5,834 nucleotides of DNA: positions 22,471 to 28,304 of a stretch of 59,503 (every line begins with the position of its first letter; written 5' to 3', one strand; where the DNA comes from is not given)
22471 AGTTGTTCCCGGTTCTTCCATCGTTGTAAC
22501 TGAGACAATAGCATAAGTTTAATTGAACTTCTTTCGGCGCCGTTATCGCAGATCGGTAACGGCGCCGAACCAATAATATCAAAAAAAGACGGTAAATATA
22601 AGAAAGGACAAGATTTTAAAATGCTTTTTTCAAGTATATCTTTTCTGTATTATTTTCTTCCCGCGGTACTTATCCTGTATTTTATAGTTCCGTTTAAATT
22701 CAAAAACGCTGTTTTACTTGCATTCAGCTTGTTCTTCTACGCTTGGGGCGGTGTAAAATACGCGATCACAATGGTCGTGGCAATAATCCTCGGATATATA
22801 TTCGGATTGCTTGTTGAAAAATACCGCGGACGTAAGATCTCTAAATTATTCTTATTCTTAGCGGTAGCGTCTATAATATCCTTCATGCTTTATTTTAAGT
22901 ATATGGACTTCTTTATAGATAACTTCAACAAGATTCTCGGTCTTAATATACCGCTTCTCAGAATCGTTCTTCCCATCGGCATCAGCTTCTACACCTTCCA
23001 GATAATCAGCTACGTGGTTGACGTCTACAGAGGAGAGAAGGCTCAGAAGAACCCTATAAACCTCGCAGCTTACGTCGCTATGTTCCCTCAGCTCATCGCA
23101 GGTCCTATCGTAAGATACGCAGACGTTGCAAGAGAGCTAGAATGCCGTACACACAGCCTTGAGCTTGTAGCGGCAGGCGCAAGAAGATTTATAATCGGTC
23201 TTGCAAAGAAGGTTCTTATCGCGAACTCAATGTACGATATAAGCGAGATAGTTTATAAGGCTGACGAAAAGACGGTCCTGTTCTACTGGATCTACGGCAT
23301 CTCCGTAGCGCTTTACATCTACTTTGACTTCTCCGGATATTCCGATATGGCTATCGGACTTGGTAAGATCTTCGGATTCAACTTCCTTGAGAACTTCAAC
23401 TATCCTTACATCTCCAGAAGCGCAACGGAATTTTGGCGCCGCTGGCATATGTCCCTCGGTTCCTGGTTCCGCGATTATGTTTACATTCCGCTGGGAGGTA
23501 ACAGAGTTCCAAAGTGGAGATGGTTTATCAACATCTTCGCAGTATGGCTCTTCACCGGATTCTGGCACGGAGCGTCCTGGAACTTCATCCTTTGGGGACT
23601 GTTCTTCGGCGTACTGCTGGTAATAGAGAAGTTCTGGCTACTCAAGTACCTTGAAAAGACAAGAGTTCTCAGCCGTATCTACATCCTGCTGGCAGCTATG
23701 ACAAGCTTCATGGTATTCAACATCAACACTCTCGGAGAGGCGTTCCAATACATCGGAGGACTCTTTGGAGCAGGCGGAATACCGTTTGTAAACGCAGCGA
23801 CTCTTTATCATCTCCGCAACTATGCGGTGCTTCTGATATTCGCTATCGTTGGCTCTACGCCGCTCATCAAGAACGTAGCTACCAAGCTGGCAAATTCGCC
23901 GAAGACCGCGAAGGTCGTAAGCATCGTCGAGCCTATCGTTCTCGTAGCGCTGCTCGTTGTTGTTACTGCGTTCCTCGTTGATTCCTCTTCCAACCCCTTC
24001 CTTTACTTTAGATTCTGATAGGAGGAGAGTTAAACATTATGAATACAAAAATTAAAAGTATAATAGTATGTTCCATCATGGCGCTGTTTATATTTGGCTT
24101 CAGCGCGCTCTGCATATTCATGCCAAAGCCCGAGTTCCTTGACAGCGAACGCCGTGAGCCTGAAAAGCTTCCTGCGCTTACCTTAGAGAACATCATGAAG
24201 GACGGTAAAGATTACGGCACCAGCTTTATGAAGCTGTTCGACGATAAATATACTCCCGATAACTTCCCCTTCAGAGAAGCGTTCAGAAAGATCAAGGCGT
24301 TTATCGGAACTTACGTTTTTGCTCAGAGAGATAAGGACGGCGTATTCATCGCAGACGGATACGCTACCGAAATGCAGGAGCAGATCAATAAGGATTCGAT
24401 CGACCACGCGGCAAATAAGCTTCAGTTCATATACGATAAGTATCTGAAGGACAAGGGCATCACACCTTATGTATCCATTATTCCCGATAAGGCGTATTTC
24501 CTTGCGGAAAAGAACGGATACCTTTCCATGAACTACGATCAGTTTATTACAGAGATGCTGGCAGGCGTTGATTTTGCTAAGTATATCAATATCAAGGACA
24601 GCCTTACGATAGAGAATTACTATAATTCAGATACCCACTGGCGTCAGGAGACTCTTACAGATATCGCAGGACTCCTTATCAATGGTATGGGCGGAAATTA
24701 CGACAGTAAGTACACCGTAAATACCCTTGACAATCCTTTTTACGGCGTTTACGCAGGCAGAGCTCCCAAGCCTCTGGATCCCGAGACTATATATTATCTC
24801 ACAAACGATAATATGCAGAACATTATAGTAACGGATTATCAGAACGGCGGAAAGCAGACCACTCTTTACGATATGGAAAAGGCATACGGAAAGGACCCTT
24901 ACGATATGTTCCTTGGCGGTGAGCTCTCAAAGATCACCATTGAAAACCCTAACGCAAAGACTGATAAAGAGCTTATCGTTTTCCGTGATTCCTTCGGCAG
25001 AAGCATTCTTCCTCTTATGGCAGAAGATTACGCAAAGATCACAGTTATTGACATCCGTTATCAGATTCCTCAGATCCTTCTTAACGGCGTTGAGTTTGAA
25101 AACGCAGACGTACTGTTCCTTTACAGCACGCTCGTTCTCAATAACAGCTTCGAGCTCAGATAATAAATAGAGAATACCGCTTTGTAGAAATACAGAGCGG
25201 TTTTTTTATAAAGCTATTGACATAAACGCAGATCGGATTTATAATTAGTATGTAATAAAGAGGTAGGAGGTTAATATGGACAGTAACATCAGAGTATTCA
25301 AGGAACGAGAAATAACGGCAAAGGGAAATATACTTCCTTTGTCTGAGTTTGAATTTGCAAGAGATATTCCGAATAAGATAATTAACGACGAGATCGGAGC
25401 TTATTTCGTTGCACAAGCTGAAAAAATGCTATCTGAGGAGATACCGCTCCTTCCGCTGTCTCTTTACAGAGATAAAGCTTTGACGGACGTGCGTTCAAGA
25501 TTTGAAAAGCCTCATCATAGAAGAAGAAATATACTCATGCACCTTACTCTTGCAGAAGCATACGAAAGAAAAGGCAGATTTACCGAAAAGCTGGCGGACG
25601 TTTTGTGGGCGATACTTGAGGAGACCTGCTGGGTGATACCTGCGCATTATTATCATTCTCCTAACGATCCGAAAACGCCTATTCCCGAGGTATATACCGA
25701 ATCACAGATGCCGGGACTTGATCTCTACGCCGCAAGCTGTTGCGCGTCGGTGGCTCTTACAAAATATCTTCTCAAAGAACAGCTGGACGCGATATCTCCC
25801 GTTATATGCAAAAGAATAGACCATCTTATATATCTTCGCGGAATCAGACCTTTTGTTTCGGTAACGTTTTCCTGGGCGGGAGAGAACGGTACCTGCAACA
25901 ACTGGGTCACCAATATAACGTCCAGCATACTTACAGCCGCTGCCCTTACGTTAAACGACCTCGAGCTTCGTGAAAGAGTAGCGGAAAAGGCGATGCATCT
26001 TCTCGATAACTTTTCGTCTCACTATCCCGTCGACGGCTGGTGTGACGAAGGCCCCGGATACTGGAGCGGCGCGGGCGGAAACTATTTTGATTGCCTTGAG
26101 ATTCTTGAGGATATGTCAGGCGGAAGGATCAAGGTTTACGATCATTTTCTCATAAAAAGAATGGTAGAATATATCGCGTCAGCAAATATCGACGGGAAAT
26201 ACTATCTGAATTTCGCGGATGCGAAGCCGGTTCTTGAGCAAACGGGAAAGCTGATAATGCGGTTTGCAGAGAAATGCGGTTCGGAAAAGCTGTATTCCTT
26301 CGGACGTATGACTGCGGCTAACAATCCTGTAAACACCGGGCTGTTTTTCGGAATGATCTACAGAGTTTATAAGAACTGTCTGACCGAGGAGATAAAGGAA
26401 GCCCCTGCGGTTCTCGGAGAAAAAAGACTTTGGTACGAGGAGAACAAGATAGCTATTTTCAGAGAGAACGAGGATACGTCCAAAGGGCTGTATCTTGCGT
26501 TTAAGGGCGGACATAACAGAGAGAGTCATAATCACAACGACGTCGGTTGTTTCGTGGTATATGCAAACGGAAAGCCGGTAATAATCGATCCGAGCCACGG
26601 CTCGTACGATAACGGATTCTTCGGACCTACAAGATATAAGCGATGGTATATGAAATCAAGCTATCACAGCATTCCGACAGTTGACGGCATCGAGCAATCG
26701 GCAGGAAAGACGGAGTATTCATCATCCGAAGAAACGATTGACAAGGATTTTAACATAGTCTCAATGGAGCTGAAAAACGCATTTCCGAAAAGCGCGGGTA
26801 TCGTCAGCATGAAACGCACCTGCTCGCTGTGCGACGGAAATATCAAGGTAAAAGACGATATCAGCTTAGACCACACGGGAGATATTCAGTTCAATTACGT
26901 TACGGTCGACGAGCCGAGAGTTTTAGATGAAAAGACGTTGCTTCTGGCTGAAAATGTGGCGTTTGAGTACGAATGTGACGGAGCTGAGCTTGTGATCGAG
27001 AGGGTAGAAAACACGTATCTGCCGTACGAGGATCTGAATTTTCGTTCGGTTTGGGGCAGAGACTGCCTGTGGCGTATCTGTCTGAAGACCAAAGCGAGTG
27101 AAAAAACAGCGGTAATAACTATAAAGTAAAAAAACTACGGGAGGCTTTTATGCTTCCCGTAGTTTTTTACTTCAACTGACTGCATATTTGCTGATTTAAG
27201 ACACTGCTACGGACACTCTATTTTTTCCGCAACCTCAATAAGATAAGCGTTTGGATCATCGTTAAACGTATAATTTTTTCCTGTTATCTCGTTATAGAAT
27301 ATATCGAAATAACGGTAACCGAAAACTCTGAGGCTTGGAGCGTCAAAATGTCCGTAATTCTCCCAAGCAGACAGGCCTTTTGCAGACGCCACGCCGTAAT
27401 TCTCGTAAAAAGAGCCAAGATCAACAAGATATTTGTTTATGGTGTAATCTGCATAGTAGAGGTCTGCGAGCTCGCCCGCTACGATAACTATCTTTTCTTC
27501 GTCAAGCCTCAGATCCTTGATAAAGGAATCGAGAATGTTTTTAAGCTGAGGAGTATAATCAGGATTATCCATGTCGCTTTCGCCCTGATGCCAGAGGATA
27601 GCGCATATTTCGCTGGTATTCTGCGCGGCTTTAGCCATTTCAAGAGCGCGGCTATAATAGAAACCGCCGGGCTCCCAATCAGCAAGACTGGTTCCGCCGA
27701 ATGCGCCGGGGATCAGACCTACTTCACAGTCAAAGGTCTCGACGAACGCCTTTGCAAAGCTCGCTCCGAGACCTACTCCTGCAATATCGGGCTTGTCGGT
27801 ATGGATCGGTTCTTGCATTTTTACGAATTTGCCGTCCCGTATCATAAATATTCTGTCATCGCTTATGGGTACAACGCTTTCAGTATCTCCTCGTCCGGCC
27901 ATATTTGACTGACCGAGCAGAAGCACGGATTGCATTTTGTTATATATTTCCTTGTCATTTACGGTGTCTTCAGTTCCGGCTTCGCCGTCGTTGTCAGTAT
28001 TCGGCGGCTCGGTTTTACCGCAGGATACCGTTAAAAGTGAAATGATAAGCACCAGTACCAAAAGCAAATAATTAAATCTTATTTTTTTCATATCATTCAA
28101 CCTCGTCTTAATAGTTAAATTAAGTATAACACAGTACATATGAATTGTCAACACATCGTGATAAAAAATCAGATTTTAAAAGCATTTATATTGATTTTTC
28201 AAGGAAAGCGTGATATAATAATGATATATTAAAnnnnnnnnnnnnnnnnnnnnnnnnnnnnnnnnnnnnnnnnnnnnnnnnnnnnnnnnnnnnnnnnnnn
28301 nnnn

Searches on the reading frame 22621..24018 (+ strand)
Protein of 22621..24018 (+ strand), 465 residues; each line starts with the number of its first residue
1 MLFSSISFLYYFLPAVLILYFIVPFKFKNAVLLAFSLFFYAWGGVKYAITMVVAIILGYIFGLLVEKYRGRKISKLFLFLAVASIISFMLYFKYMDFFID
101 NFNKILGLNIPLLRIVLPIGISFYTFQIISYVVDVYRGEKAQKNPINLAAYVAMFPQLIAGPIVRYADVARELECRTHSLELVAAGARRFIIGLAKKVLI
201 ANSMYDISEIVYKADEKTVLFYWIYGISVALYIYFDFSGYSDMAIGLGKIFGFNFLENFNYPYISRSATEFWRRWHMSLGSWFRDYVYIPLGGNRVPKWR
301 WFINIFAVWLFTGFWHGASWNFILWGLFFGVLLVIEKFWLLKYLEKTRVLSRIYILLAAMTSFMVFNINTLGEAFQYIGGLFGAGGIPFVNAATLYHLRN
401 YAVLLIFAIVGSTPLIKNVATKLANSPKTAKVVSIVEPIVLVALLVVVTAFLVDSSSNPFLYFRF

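Call 69: search_protein_families(library=pfam, proteins=[window:22621-24018:+], max_evalue=0.001)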
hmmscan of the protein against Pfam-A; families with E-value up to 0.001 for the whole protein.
window:22621-24018:+ (465 aa): 1 family
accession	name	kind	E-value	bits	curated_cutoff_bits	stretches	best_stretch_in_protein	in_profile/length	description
PF03062.24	MBOAT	-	4e-26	92.5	27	1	144-341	80-299/337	MBOAT, membrane-bound O-acyltransferase family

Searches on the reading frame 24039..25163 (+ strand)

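Call 69: search_protein_families(library=pfam, proteins=[window:24039-25163:+], max_evalue=0.001)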
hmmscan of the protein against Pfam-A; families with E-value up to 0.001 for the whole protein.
window:24039-25163:+ (374 aa): 1 family
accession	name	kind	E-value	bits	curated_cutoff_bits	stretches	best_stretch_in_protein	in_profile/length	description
PF14286.12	DHHW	-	2.8e-07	30.6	25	1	247-336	294-384/385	DHHW protein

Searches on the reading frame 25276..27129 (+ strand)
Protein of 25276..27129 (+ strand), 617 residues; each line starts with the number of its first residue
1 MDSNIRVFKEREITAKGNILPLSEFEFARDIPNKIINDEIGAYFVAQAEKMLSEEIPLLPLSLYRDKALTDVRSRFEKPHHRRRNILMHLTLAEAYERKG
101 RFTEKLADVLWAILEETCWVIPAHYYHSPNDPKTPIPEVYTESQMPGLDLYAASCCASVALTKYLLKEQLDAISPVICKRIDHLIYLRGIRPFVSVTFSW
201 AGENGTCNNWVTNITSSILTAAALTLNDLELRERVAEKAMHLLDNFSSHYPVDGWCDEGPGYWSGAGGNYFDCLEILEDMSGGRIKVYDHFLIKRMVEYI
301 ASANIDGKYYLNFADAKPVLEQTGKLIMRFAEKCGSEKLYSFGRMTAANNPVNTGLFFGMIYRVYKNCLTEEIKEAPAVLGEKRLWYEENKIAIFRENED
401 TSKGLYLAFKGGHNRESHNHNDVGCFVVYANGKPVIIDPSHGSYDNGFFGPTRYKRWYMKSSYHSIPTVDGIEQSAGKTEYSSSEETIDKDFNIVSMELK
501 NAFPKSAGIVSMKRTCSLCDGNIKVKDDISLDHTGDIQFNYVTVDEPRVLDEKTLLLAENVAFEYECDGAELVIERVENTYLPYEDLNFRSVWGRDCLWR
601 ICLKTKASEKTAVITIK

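Call 69: search_protein_families(library=pfam, proteins=[window:25276-27129:+], max_evalue=0.001)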
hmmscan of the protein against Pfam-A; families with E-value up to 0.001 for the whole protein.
window:25276-27129:+ (617 aa): 1 family
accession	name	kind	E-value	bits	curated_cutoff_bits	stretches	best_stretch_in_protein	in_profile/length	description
PF07940.18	Hepar_II_III_C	-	7.4e-05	22.8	24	1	407-479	24-95/237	Heparinase II/III-like, C-terminal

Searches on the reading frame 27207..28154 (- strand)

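Call 69: search_protein_families(library=pfam, proteins=[window:27207-28154:-], max_evalue=0.001)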
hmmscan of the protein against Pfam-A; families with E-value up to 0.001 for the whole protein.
window:27207-28154:- (315 aa): 1 family
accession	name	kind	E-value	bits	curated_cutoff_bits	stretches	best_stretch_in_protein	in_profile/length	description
PF03629.24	SASA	-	1.8e-41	142.6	24.8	1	77-286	5-224/226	Carbohydrate esterase, sialic acid-specific acetylesterase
